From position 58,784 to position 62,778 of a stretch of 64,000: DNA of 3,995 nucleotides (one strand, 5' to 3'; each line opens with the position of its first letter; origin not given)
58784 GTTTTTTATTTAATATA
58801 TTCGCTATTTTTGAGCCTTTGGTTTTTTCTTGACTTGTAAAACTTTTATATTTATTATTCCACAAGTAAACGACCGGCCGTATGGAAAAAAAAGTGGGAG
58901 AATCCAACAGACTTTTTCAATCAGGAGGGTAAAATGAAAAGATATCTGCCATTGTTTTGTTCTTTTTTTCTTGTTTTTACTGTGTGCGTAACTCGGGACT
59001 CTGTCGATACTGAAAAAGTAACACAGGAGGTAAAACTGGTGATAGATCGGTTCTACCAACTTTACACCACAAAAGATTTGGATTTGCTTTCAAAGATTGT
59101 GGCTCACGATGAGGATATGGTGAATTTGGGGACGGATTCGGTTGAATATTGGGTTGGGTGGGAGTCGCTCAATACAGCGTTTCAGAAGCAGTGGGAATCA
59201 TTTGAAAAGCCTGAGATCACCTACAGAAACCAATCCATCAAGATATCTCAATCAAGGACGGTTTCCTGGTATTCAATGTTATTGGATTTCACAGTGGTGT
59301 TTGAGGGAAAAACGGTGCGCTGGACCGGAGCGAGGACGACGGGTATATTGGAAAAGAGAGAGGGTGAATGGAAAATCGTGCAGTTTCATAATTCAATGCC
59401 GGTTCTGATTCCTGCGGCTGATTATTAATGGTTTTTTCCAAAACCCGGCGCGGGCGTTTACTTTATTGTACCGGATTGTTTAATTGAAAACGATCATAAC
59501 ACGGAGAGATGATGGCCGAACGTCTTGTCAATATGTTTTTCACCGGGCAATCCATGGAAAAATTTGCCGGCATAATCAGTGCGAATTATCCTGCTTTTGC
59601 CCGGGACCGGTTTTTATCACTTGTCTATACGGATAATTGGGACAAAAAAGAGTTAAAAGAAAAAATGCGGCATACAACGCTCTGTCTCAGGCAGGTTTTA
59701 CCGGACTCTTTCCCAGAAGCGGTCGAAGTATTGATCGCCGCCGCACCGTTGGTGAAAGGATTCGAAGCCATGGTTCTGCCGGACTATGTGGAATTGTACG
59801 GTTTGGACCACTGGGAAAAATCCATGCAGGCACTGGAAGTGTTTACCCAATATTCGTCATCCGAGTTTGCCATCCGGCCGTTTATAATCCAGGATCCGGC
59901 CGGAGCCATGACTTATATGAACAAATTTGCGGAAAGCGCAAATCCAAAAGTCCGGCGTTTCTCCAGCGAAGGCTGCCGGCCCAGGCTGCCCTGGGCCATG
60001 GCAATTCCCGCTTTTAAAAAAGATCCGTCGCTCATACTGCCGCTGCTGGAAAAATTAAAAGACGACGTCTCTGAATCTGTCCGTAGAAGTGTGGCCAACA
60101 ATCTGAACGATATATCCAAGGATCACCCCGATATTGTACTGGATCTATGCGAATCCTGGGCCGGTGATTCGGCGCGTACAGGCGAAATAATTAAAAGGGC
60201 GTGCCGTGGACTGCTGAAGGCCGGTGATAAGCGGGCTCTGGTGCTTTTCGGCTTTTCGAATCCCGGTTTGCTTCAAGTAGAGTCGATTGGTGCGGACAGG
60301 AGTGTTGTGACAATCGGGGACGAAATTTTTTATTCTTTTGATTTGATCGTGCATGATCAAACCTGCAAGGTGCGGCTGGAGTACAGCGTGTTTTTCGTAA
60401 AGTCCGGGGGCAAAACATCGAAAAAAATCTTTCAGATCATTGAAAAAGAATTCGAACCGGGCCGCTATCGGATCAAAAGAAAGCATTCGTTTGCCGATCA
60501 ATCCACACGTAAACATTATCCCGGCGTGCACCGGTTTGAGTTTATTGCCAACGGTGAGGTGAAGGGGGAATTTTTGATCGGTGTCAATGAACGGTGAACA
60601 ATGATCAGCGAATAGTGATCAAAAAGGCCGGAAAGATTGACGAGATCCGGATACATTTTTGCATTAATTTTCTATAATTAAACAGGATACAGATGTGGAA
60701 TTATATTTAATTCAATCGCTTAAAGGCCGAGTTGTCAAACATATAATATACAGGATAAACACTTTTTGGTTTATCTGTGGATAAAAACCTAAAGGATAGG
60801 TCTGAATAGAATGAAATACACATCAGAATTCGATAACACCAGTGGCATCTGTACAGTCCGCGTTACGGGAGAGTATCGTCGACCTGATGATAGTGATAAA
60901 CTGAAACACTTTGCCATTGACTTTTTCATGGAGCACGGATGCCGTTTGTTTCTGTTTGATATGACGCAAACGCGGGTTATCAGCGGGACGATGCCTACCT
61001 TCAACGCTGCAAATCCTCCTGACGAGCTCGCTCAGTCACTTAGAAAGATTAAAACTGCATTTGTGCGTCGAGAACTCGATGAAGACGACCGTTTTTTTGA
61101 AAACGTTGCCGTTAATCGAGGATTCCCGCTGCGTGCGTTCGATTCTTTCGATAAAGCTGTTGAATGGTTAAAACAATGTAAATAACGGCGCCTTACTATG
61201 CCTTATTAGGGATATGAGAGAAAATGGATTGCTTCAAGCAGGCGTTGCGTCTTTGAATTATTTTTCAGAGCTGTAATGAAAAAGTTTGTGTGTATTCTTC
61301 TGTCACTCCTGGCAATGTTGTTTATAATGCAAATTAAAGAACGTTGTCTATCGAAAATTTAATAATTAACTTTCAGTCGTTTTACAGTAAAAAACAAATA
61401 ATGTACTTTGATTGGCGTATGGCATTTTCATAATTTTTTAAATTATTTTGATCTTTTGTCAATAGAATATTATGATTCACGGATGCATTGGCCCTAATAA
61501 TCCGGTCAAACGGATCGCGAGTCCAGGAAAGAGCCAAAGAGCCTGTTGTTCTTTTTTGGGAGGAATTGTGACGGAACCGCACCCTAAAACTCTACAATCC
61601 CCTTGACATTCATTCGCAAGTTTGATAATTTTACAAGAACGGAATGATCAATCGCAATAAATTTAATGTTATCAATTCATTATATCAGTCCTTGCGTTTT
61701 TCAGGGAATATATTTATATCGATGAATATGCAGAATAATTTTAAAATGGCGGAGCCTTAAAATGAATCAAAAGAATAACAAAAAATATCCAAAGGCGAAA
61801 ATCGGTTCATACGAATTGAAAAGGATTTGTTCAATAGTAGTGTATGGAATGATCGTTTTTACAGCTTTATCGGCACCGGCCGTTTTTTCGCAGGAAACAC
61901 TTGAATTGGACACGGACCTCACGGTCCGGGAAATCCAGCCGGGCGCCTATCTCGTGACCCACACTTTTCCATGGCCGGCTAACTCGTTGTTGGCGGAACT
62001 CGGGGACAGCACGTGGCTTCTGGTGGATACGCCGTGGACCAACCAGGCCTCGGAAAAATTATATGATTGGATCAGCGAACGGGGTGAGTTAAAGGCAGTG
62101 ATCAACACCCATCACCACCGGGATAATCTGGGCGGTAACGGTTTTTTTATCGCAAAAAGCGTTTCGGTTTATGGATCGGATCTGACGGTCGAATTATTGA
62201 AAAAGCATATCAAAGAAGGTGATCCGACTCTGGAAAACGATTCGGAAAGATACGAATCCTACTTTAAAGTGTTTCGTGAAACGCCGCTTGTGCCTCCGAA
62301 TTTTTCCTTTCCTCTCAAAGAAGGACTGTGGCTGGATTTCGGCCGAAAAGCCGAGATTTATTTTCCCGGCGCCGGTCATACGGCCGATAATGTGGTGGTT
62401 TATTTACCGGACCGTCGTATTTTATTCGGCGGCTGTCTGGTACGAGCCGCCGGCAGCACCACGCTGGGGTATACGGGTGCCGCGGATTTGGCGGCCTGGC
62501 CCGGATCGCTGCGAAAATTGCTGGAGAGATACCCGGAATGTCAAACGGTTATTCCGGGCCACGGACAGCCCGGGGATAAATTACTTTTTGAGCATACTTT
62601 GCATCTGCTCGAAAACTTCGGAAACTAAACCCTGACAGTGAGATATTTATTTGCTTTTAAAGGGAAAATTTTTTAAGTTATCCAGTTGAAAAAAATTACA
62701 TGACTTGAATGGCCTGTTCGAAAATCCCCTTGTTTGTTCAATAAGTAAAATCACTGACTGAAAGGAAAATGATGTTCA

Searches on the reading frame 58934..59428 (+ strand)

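Call 61: search_protein_families(library=pfam, proteins=[window:58934-59428:+], max_evalue=0.001)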
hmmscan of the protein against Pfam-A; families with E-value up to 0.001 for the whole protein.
window:58934-59428:+ (164 aa): 3 families
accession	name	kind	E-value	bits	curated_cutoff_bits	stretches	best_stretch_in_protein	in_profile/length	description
PF13474.12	SnoaL_3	-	3.8e-18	66.4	22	1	33-157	1-120/121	SnoaL-like domain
PF14534.12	DUF4440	-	0.00054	20.8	25.2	1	36-148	4-107/107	Domain of unknown function (DUF4440)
PF08332.16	CaMKII_AD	-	0.0008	20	22.1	0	31-154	3-125/128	Calcium/calmodulin dependent protein kinase II association domain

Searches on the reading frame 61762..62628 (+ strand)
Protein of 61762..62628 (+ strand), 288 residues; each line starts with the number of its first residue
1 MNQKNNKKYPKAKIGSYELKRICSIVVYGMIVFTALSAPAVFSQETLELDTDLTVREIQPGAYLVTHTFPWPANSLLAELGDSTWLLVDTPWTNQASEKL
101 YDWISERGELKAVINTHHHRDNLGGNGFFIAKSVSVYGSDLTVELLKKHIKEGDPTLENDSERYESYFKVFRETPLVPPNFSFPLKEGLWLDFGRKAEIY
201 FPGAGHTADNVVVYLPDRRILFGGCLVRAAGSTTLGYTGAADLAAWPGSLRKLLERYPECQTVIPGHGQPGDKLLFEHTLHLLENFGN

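Call 61: search_protein_families(library=pfam, proteins=[window:61762-62628:+], max_evalue=0.001)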
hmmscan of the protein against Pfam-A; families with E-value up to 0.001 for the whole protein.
window:61762-62628:+ (288 aa): 1 family
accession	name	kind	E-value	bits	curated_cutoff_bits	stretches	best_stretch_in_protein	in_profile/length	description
PF00753.33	Lactamase_B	-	9.7e-15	55.5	22.7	1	70-267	3-196/196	Metallo-beta-lactamase superfamily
